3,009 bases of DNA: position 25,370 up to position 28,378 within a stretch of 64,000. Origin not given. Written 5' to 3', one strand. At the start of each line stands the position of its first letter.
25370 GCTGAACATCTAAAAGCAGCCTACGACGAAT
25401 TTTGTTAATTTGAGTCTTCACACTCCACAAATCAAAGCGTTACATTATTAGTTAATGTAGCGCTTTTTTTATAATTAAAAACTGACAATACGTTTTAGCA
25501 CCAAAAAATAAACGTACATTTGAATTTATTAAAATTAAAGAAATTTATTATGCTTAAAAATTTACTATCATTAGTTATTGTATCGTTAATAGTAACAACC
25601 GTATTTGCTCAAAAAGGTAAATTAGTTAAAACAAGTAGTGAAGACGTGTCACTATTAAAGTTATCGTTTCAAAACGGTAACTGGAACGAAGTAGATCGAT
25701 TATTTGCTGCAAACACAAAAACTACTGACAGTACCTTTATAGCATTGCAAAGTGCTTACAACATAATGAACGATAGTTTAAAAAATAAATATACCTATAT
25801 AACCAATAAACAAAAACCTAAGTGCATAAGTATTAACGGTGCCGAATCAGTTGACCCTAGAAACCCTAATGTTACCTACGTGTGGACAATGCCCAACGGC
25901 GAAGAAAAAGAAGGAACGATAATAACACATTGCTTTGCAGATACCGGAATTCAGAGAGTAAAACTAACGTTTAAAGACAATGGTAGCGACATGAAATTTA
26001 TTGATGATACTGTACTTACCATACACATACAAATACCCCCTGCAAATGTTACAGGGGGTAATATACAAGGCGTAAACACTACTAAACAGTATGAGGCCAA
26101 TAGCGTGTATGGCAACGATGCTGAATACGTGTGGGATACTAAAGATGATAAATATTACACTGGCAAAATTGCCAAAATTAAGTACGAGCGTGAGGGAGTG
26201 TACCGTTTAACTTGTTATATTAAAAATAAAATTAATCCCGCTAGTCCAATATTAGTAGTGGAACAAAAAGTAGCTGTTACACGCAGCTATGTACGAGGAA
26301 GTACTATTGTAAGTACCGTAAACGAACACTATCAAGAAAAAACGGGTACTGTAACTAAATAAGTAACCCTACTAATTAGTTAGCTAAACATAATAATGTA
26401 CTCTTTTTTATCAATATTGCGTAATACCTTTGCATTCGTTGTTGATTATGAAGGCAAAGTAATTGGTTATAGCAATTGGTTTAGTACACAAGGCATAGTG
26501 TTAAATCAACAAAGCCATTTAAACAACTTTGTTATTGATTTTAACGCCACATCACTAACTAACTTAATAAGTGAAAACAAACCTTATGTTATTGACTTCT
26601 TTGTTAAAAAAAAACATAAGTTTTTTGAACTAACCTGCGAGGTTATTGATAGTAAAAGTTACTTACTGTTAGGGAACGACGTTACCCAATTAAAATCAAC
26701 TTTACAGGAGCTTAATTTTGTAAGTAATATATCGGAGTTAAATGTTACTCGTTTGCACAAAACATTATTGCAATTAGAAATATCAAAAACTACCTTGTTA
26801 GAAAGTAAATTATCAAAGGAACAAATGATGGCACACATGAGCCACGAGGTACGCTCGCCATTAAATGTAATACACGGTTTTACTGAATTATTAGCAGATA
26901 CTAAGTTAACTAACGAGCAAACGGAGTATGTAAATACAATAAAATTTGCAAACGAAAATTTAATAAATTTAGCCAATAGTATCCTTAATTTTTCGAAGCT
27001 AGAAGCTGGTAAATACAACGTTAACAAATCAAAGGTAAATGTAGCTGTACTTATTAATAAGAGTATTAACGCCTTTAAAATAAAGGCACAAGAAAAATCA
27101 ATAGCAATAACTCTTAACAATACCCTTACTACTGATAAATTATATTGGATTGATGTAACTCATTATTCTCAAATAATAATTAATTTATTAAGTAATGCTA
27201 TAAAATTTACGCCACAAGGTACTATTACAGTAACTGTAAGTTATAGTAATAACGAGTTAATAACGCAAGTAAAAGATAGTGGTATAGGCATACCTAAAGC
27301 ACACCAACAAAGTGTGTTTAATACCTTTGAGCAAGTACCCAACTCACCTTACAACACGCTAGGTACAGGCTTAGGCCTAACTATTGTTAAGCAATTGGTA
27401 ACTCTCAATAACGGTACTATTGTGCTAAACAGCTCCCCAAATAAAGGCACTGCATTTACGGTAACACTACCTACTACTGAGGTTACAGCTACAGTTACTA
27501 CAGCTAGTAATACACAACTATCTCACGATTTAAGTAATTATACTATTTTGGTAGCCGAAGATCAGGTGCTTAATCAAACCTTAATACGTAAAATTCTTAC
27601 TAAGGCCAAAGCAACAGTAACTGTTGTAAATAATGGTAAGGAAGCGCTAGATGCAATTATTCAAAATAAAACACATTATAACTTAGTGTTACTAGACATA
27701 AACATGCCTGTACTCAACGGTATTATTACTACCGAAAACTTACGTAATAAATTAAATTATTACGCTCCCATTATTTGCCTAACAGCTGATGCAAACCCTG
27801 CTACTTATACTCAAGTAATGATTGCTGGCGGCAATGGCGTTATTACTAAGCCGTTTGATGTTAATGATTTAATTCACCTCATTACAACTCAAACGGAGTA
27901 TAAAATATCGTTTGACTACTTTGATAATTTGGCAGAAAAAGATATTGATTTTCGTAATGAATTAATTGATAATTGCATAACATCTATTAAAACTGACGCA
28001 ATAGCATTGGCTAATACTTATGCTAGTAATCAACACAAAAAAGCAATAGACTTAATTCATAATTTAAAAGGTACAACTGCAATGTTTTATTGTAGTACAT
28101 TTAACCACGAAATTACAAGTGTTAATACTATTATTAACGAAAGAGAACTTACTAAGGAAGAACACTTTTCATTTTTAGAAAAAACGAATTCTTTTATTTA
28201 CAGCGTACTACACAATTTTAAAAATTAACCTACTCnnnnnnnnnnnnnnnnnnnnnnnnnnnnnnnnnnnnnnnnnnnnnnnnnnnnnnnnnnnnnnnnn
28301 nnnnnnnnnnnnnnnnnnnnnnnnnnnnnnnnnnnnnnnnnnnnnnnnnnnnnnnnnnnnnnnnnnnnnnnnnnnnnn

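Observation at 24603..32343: Candidate uncharacterised phospho-signalling module: SiaC-like DUF1987 and a bacilliredoxin, followed by an operon pairing a cytoplasmic hybrid HK with a periplasmic-propeller PP2C phosphatase and two secreted proteins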

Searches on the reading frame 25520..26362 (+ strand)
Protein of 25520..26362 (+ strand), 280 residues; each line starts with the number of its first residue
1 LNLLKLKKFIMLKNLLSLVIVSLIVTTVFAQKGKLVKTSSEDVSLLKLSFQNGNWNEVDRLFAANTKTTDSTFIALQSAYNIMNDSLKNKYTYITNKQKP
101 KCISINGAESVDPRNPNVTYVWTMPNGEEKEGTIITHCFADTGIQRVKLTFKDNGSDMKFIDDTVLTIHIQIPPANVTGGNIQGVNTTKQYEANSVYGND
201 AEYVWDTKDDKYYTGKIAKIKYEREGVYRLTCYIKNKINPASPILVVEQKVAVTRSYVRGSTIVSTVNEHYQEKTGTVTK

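Call 3: search_protein_families(library=pfam, proteins=[window:25520-26362:+], max_evalue=0.01)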
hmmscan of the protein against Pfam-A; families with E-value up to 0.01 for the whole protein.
window:25520-26362:+ (280 aa): 2 families
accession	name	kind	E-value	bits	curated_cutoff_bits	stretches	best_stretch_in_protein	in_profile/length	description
PF00801.26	PKD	-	4.9e-11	42.9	23.5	1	112-156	25-70/80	PKD domain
PF18911.6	PKD_4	-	1.1e-10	41.9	27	1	101-155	18-72/85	PKD domain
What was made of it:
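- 25550..26362 (+): Secreted PKD-domain protein (270 aa from ATG 25550; 280 aa from TTG 25520). It belongs to family F13, which is related to the PKD part of the PD40/PKD (PorE-like) family F2. PKD E=5e-11 (call 3).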

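Call 4: search_protein_families(library=ncbifam, proteins=[window:25520-26362:+], max_evalue=0.01)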
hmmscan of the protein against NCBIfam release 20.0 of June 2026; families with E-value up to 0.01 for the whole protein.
window:25520-26362:+ (280 aa): 1 family
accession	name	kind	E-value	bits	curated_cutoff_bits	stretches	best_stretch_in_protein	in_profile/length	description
TIGR00864.1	PCC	subfamily_domain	0.0052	13.2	1861.4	0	114-205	1422-1512/2700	polycystin cation channel protein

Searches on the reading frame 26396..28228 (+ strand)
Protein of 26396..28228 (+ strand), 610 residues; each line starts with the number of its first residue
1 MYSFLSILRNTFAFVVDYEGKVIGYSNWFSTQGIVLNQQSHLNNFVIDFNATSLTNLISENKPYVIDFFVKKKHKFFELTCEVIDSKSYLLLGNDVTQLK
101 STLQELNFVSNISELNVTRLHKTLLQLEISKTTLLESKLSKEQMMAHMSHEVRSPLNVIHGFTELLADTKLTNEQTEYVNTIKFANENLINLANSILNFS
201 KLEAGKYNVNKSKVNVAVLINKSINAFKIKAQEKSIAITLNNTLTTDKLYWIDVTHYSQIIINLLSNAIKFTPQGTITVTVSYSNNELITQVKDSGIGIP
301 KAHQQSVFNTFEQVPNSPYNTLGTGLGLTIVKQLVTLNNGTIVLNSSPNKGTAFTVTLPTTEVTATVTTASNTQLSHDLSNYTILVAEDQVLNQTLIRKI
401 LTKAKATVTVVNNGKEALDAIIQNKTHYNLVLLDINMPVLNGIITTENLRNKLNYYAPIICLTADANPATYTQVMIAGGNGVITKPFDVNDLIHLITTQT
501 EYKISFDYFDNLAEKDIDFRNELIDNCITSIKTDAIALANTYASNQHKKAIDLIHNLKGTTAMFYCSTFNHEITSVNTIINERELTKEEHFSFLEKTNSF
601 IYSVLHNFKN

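Call 3: search_protein_families(library=pfam, proteins=[window:26396-28228:+], max_evalue=0.01)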
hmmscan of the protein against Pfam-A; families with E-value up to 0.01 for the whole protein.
window:26396-28228:+ (610 aa): 3 families
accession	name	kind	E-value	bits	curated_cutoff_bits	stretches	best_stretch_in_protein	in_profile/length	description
PF02518.31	HATPase_c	-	3.8e-26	92.2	26.4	1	253-361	2-110/111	Histidine kinase-, DNA gyrase B-, and HSP90-like ATPase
PF00072.30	Response_reg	-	4.3e-23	82.1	30.2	1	384-496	1-110/111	Response regulator receiver domain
PF00512.31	HisKA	-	2.4e-17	63.2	26.9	1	140-205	1-66/66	His Kinase A (phospho-acceptor) domain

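Call 4: search_protein_families(library=ncbifam, proteins=[window:26396-28228:+], max_evalue=0.01)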
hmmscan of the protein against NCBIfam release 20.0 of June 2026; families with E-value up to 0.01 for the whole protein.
window:26396-28228:+ (610 aa): 138 families (the best 25 are shown)
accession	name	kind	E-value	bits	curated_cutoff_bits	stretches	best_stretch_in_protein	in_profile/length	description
TIGR02956.1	TMAO_torS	equivalog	5.9e-81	272.9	676.5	1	109-503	430-823/967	TMAO reductase system sensor histidine kinase/response regulator TorS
NF041947.1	LuxQ_Vibrio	equivalog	8.3e-74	248.9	1200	1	117-494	448-833/843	quorum-sensing autoinducer 2 sensor kinase/phosphatase LuxQ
NF011874.0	PRK15347.1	equivalog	1.3e-73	248.5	852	2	126-367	383-621/921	two component system sensor kinase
NF008302.0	PRK11091.1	equivalog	3.3e-73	247.2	838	1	139-503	281-646/779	aerobic respiration two-component sensor histidine kinase ArcB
NF008318.0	PRK11107.1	equivalog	7.3e-70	236.1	890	2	126-372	278-530/920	two-component sensor histidine kinase BarA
NF038297.2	hybrid_HK_HrmK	equivalog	1.3e-61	209.1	725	1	116-497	210-605/607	hybrid histidine kinase/response regulator HrmK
NF045901.1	HisKinLetSLeg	equivalog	6.2e-60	203.2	1650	2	120-365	272-523/906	two-component system sensor histidine kinase LetS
NF008543.0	PRK11466.1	equivalog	8.4e-55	186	982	1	137-562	440-867/914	TMAO reductase system sensor histidine kinase/response regulator TorS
NF007420.1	PRK09959.1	equivalog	1.9e-52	178.1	1995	1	117-498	688-1073/1197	acid-sensing system histidine kinase EvgS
NF041832.1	near_NosP_CTERM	subfamily_domain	3.9e-48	164.4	400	1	138-487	4-357/370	NahK/ErcS family hybrid sensor histidine kinase/response regulator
NF046044.1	PnpS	equivalog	8.8e-48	163.2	400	1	140-359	169-390/390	two-component system histidine kinase PnpS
NF008099.0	PRK10841.1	equivalog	7.6e-47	159.6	920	2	139-371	468-701/949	two-component system sensor histidine kinase RcsC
NF047874.1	MASE3_PAS_HK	subfamily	1.5e-46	159.5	560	1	85-373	364-638/655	MASE3 domain-containing sensor histidine kinase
NF033092.0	HK_WalK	equivalog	4.8e-45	154.2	725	1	140-359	371-593/594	cell wall metabolism sensor histidine kinase WalK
NF047465.1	hybrid_HK_LvrA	exception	5.5e-43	147.1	1200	2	134-362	195-424/819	hybrid histidine kinase/response regulator LvrA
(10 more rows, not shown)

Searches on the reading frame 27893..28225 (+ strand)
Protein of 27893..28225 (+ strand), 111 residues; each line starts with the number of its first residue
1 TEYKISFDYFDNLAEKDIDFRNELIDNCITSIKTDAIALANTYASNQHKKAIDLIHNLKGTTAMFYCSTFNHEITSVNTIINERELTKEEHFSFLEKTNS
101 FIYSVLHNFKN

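Call 49: search_protein_families(library=pfam, proteins=[window:27902-28225:+], max_evalue=10)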
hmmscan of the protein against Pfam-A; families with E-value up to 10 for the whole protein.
seq(108 aa): 0 families

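Call 53: search_solved_structures(query=window:27902-28225:+, max_evalue=10, show_alignments=2)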
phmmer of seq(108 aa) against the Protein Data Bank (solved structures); distinct sequences matched with E-value up to 10: 1.
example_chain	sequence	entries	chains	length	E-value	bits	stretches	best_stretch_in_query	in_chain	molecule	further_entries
9e5c_4q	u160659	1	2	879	0.57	13.7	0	30-78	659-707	Leucine-rich repeat protein (LRRP)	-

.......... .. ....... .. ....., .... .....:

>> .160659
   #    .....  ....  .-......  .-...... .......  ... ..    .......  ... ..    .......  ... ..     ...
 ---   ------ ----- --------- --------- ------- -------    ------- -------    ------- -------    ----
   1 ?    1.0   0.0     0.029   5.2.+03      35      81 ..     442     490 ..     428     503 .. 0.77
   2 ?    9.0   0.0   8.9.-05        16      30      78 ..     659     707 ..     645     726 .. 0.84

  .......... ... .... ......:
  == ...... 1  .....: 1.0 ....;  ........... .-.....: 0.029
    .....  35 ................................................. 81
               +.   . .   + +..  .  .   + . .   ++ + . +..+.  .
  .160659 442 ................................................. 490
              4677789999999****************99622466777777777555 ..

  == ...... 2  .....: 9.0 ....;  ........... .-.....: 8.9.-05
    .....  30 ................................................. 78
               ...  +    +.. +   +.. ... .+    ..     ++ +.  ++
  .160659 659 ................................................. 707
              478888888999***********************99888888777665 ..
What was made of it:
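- Checked: There is no Hpt hit in PDB sequences (call 53).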

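Call 69: predict_structure(protein=window:27893-28225:+)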
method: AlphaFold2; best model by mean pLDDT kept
length: 111 residues; sequences in the alignment: 1
mean_pLDDT: 60.9   pTM: 0.51
mean pLDDT of the five models: 60.9, 58.1, 54.8, 45.8, 42.2
residues with pLDDT >= 90: 0; 70-90: 11; 50-70: 83; < 50: 17
segments of 3 or more residues with pLDDT < 50: 1-11
pLDDT, mean of each block of 10 residues (from residue 1): 40 56 65 58 59 66 67 69 68 64 60 42
secondary structure, 60 per line:
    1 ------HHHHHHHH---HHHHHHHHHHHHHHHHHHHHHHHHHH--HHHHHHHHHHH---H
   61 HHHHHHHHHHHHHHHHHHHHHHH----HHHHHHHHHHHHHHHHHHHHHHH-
elements in order: H7-14 H18-43 H46-56 H60-83 H88-110

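Call 72: fold_search(model_id=the predicted structure, library=pdb)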
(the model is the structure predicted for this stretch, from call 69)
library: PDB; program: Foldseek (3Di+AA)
matches with E <= 10: 96; with E <= 0.001: 0
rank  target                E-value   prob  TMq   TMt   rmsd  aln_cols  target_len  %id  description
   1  4m70_Q                9.8e-01  0.54  0.43  0.43   5.1       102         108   12  Crystal structure of potato Rx-CC domain in complex with RanGAP2-WPP domain (released 2013-11-13)
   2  5j0l_D                1.4e+00  0.21  0.37  0.35  17.9       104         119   10  De novo design of protein homo-oligomers with modular hydrogen bond network-mediated specificity (released 2016-07-06)
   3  7xge_G                1.5e+00  0.35  0.39  0.27  15.2        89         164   13  Crystal structure of MCL-1 in complex with computationally designed inhibitor protein (released 2022-07-20)
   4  8a1g_A                2.0e+00  0.06  0.23  0.14  32.1       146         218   10  Structure of the SNX1-SNX5 complex (released 2023-06-14)
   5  5j0l_A                2.1e+00  0.23  0.41  0.36  18.6       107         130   10  De novo design of protein homo-oligomers with modular hydrogen bond network-mediated specificity (released 2016-07-06)
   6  5j0l_B                2.3e+00  0.15  0.37  0.35  17.9       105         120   10  De novo design of protein homo-oligomers with modular hydrogen bond network-mediated specificity (released 2016-07-06)
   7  6zhi_A                2.5e+00  0.13  0.34  0.19  17.6       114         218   18  Structure of the Plasmodium falciparum Hsp70-x substrate binding domain in complex with hydrophobic peptide (released 2020-09-09)
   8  4hr1_A                2.5e+00  0.08  0.24  0.23  13.4       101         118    9  Structure of PAV1-137, a protein from the virus PAV1 that infects Pyrococcus abyssi. (released 2013-06-19)
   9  7xgf_A                2.7e+00  0.25  0.40  0.28  15.3        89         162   13  Crystal structure of BCL-xL in complex with computationally designed inhibitor protein (released 2022-07-20)
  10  5cwi                  2.7e+00  0.23  0.43  0.25   5.2       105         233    8  Crystal structure of de novo designed helical repeat protein DHR18 (released 2015-12-16)
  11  2kub_MODEL_1_A        2.7e+00  0.12  0.26  0.32  12.1        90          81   10  Solution structure of the alpha subdomain of the major non-repeat unit of Fap1 fimbriae of Streptococcus paras (released 2010-07-21)
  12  9clb_D                2.7e+00  0.08  0.26  0.25  16.7       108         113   12  Crystal structure of Bak bound to the inhibitory aBAK (released 2025-07-16)
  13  3myf_B                3.0e+00  0.09  0.30  0.30   9.7       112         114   20  The Crystal Structure of the HPT domain from the Hpt Sensor Hybrid Histidine Kinase from Shewanella to 1.80A (released 2010-05-26)
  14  1tqg                  3.4e+00  0.14  0.35  0.37   9.0       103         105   11  CheA phosphotransferase domain from Thermotoga maritima (released 2004-09-07)
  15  6zhi_B                3.4e+00  0.13  0.35  0.20  16.8       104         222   16  Structure of the Plasmodium falciparum Hsp70-x substrate binding domain in complex with hydrophobic peptide (released 2020-09-09)
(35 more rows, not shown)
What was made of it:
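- On Hybrid histidine kinase with Hpt: The low-confidence helical model places Hpt structures at ranks 13-14, E about 3 (calls 69, 72).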
